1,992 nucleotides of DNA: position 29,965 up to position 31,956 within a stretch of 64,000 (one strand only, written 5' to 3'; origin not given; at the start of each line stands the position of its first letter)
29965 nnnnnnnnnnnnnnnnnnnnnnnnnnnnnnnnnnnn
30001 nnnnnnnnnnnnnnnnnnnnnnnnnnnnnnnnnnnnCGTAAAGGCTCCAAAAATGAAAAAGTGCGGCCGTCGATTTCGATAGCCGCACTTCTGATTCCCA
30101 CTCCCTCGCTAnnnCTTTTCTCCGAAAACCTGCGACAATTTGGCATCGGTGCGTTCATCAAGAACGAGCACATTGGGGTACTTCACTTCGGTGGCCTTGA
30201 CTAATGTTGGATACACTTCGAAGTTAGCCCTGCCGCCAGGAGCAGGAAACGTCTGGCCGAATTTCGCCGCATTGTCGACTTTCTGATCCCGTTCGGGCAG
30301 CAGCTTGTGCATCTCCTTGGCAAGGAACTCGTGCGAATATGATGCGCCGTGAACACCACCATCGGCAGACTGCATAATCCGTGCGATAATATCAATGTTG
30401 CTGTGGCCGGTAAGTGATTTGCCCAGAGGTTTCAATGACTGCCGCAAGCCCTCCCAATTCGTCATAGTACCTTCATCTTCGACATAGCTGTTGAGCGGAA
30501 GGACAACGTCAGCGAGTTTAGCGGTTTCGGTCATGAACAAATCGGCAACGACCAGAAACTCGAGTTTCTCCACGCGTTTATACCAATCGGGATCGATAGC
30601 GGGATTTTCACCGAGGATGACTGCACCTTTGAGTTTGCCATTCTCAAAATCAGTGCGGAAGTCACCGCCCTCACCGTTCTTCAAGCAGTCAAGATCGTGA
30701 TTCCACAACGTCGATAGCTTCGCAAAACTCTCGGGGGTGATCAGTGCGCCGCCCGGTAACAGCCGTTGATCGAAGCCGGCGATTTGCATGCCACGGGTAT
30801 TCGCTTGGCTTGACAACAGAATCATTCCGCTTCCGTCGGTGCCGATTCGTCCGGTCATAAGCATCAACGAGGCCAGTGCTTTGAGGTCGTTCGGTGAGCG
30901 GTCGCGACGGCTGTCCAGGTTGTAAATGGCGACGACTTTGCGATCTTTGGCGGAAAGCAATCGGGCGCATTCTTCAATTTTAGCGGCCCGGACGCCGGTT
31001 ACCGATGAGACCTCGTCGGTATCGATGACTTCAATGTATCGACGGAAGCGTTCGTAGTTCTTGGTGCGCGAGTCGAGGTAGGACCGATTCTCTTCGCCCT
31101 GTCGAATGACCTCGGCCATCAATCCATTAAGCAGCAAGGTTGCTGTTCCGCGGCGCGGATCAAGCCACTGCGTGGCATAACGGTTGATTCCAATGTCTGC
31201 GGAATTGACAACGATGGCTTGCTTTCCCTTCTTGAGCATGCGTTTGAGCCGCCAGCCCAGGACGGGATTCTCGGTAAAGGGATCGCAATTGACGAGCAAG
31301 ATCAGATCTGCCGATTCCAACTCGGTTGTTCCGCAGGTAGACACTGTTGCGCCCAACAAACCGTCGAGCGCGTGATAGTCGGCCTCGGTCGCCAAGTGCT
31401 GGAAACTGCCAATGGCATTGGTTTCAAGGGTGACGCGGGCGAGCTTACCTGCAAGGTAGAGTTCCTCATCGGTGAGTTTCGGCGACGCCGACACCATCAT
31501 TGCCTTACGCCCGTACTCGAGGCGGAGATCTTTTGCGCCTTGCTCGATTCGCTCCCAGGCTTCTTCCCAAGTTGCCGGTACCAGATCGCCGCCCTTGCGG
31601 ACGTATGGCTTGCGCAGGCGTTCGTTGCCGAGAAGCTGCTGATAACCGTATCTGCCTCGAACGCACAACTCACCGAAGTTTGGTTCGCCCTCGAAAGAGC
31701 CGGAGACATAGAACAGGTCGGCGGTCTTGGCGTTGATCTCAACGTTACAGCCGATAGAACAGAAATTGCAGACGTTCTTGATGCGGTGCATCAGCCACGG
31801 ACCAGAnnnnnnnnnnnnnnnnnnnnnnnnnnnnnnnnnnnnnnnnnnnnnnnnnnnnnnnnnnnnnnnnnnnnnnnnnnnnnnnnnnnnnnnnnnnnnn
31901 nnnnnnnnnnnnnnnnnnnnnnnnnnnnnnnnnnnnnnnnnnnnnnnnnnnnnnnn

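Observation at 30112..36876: NuoE/NuoF-like module operonic with a single 1253-aa [2Fe-2S]-GltD-ferredoxin-molybdopterin-like fusion lacking the Mo-ligand Cys/Sec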

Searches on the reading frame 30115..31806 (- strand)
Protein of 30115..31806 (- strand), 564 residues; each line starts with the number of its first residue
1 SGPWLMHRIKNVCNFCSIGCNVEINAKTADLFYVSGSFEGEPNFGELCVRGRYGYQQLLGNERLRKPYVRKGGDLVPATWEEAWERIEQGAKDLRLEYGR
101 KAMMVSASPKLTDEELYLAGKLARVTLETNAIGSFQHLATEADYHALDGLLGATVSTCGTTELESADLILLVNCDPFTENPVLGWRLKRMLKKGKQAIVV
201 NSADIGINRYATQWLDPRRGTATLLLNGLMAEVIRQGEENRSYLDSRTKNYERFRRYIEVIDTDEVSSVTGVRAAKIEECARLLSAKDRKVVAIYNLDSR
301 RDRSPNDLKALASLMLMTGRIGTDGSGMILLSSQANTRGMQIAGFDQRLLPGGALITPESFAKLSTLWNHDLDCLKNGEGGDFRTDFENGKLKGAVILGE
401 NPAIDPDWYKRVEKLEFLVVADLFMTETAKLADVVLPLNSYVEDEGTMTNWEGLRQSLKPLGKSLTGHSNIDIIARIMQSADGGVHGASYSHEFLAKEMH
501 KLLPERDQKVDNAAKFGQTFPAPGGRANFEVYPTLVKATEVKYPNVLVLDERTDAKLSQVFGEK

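Call 14: search_solved_structures(query=window:30115-31806:-, max_evalue=1e-20, show_alignments=5)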
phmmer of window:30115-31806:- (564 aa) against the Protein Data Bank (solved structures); distinct sequences matched with E-value up to 1e-20: 16.
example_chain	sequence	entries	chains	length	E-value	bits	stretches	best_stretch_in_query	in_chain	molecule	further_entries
9t1s_L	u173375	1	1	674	2.8e-55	191.2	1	9-459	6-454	formate dehydrogenase (coenzyme F420)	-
7vw6_A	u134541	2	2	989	2e-53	185.1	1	8-460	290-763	Formate dehydrogenase | Tungsten-containing formate dehydrogenase alpha subunit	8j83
7e5z_A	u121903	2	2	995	2e-53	185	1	8-460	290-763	Formate dehydrogenase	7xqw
8rqz_C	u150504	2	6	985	7.3e-51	176.6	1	8-466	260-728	Probable oxidoreductase YjgC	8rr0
9gzq_A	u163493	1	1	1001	7.5e-51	176.5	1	8-466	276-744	Probable oxidoreductase YjgC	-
7qv7_S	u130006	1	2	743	1.2e-50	175.9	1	8-508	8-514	Hydrogen dependent carbon dioxide reductase subunit FdhF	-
7bkb_D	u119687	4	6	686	1.2e-46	162.6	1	5-463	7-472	Formate dehydrogenase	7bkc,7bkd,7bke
1aa6_A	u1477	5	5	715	1e-44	156.3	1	7-451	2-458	FORMATE DEHYDROGENASE H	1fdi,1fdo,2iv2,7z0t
9bov_A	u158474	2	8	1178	5.6e-42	147.3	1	9-343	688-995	Molybdopterin oxidoreductase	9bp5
9wxb_B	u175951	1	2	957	1.8e-40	142.3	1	8-490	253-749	Formate dehydrogenase alpha subunit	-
6tg9_A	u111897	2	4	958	2.3e-37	132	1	8-486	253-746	Formate dehydrogenase subunit alpha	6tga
8oh5_C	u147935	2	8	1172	3e-36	128.4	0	6-188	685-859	Formate dehydrogenase-O, major subunit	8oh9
3ml1_A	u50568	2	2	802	1.9e-25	92.7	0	10-247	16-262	Periplasmic nitrate reductase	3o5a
1ogy_A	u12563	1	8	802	2.4e-24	89.1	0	10-248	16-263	PERIPLASMIC NITRATE REDUCTASE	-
8e9g_G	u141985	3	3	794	2e-22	82.7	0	10-211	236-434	NADH-quinone oxidoreductase subunit G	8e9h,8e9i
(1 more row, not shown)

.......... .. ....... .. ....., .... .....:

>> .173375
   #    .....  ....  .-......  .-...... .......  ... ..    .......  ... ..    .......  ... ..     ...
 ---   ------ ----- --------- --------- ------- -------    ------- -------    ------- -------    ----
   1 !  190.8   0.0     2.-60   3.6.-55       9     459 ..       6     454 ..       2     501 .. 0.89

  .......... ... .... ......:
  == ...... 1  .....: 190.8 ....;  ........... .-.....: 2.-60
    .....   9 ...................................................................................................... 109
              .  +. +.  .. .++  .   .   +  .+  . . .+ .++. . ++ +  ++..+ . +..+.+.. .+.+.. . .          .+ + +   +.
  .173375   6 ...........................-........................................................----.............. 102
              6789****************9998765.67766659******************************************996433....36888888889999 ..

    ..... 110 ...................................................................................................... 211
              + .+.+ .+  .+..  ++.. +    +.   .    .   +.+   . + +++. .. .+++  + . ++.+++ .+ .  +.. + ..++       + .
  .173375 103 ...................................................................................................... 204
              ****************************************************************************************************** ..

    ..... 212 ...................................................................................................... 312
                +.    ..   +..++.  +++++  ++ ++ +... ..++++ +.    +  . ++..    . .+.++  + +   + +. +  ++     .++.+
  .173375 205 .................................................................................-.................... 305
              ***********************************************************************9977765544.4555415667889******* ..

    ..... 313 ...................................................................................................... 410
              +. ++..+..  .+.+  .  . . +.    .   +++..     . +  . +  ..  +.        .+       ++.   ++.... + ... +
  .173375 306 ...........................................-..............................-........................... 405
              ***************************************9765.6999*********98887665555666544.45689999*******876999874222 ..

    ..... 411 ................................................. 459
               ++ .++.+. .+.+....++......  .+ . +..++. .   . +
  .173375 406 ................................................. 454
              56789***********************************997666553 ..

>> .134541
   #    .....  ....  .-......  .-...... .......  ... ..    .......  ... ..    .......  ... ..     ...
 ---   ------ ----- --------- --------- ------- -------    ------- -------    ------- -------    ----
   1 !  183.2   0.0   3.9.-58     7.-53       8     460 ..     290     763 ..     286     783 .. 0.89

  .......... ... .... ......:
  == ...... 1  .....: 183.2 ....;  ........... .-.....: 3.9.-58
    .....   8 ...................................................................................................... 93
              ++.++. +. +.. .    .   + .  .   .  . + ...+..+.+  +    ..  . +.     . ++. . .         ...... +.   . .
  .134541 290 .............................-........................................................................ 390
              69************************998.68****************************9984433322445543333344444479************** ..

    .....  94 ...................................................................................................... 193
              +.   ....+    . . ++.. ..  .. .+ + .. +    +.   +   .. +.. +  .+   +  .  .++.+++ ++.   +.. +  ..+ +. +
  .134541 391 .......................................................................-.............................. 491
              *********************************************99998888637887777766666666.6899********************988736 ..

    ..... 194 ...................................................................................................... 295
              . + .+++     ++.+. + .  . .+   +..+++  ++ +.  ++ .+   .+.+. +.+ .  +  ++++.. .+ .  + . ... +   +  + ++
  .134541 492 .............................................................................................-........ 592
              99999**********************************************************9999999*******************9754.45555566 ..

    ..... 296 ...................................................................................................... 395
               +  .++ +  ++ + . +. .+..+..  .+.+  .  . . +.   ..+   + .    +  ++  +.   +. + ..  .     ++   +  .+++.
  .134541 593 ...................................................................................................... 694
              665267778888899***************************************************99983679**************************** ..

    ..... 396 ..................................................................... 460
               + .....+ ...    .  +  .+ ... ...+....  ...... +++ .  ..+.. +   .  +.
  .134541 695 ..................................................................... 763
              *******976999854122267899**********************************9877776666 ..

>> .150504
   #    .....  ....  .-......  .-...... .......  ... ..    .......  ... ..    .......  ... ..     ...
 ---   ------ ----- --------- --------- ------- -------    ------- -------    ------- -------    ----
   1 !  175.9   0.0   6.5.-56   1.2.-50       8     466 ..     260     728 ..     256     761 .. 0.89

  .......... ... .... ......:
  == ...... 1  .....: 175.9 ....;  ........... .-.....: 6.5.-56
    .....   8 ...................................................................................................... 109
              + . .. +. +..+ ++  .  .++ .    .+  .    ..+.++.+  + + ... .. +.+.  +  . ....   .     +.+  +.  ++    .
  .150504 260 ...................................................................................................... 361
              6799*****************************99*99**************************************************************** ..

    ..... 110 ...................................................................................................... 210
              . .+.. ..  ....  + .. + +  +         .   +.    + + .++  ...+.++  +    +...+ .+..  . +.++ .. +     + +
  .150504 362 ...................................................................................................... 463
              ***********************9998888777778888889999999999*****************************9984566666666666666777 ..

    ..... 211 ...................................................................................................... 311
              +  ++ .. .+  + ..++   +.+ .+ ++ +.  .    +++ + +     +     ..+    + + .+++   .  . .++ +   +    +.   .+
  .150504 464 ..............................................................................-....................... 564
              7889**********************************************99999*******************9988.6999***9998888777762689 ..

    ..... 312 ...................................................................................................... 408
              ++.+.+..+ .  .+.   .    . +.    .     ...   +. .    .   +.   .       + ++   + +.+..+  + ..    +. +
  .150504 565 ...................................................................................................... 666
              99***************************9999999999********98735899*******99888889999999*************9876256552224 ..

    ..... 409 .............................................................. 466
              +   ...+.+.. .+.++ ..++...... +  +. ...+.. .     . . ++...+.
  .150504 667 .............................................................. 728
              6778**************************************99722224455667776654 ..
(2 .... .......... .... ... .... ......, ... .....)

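Call 69: predict_structure(alignment_id=A5)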
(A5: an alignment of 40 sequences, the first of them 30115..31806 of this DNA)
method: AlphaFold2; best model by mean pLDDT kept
length: 564 residues; sequences in the alignment: 40
mean_pLDDT: 92.9   pTM: 0.93
mean pLDDT of the five models: 92.9, 91.4, 90.8, 90.8, 90.8
residues with pLDDT >= 90: 464; 70-90: 88; 50-70: 9; < 50: 3
segments of 3 or more residues with pLDDT < 50: none
pLDDT, mean of each block of 10 residues (from residue 1): 79 93 93 92 89 90 94 97 97 94 95 97 94 93 90 94 97 92 94 97 92 95 97 98 97 97 97 98 97 94 89 98 96 93 93 90 94 75 88 97 96 98 97 97 94 94 92 96 80 95 86 92 94 86 89 89 64
secondary structure, 60 per line:
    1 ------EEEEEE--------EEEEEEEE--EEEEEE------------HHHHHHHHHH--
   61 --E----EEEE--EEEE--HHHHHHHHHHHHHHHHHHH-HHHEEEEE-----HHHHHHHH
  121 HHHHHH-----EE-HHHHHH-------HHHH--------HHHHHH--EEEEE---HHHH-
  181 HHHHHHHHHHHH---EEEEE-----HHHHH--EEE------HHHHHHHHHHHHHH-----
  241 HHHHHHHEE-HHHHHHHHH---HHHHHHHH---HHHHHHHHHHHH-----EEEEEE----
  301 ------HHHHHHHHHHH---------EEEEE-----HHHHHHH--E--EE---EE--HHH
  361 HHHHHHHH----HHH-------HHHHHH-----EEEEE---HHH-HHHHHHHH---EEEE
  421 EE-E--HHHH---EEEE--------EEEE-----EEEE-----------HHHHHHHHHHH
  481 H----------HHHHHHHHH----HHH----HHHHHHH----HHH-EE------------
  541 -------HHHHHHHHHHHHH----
elements in order: E7-12 E21-28 E31-36 H49-58 E68-71 E74-77 H80-98 E103-107 H113-126 H135-140 H148-151 H160-165 E168-172 H176-179 H181-192 E196-200 H206-210 E213-215 H222-235 H241-247 H251-259 H263-270 H274-285 E291-296 H307-317 E327-331 H337-343 H358-368 H383-388 E394-398 H406-413 E417-422 H427-430 E434-437 E446-449 E455-458 H470-481 H492-500 H512-518 H548-560

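Call 71: fold_search(model_id=the predicted structure, library=pdb)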
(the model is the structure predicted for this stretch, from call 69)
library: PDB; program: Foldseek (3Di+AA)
matches with E <= 10: 772; with E <= 0.001: 177
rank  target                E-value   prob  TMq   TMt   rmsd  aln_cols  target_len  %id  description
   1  7xqw_A                9.8e-39  1.00  0.85  0.62   2.9       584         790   26  Formate dehydrogenase (FDH) from Methylobacterium extorquens AM1 (MeFDH1) (released 2023-08-09)
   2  7vw6_A                4.7e-37  1.00  0.88  0.56   3.5       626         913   26  Cryo-EM Structure of Formate Dehydrogenase 1 from Methylorubrum extorquens AM1 (released 2022-06-01)
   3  8rqz_C                8.5e-37  1.00  0.86  0.51   4.8       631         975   24  Crystal structure of Molybdenum bispyranopterin guanine dinucleotide formate dehydrogenases ForCE1 from Bacillus subti (released 2025-08-06)
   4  8j83_A                1.1e-36  1.00  0.86  0.54   4.2       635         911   25  Crystal structure of formate dehydrogenase from Methylorubrum extorquens AM1 (released 2023-10-11)
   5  7bkb_D                1.1e-35  1.00  0.85  0.87   3.8       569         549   23  Formate dehydrogenase - heterodisulfide reductase - formylmethanofuran dehydrogenase complex from Methanospirillum hun (released 2021-09-29)
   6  1fdi                  3.3e-34  1.00  0.82  0.66   3.8       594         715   22  OXIDIZED FORM OF FORMATE DEHYDROGENASE H FROM E. COLI COMPLEXED WITH THE INHIBITOR NITRITE (released 1997-08-20)
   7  9ktl_A                5.6e-34  1.00  0.85  0.52   3.8       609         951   22  Cryo-EM structure of reduced form of formate dehydrogenase from Rhodobacter aestuarii (RaFDH) with NADH (released 2025-06-18)
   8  9bov_A                6.0e-34  1.00  0.81  0.39   4.1       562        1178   25  Structure of electron bifurcating Nfn-ABC complexed with NAD from Caldicellulosiruptor saccharolyticus (released 2025-03-05)
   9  1aa6                  7.0e-34  1.00  0.84  0.69   3.6       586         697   23  REDUCED FORM OF FORMATE DEHYDROGENASE H FROM E. COLI (released 1997-08-20)
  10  7z0t_A                1.4e-31  1.00  0.86  0.68   4.3       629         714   21  Structure of the Escherichia coli formate hydrogenlyase complex (aerobic preparation, composite structure) (released 2022-09-28)
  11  7qv7_S                2.1e-31  1.00  0.83  0.82   4.1       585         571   24  Cryo-EM structure of Hydrogen-dependent CO2 reductase. (released 2022-07-06)
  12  2jio                  4.9e-31  1.00  0.86  0.68   3.4       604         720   20  A New Catalytic Mechanism of Periplasmic Nitrate Reductase from Desulfovibrio desulfuricans ATCC 27774 from Crystallogra (released 2008-03-18)
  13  2v45                  7.6e-31  1.00  0.86  0.68   4.5       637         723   19  A New Catalytic Mechanism of Periplasmic Nitrate Reductase from Desulfovibrio desulfuricans ATCC 27774 from Crystallogra (released 2008-03-18)
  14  8oh5_C                9.9e-31  1.00  0.78  0.38   3.7       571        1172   23  Cryo-EM structure of the electron bifurcating transhydrogenase StnABC complex from Sporomusa Ovata (state 2) (released 2023-09-13)
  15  2v3v                  3.2e-30  1.00  0.88  0.70   3.8       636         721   19  A New Catalytic Mechanism of Periplasmic Nitrate Reductase from Desulfovibrio desulfuricans ATCC 27774 from Crystallogra (released 2008-03-18)
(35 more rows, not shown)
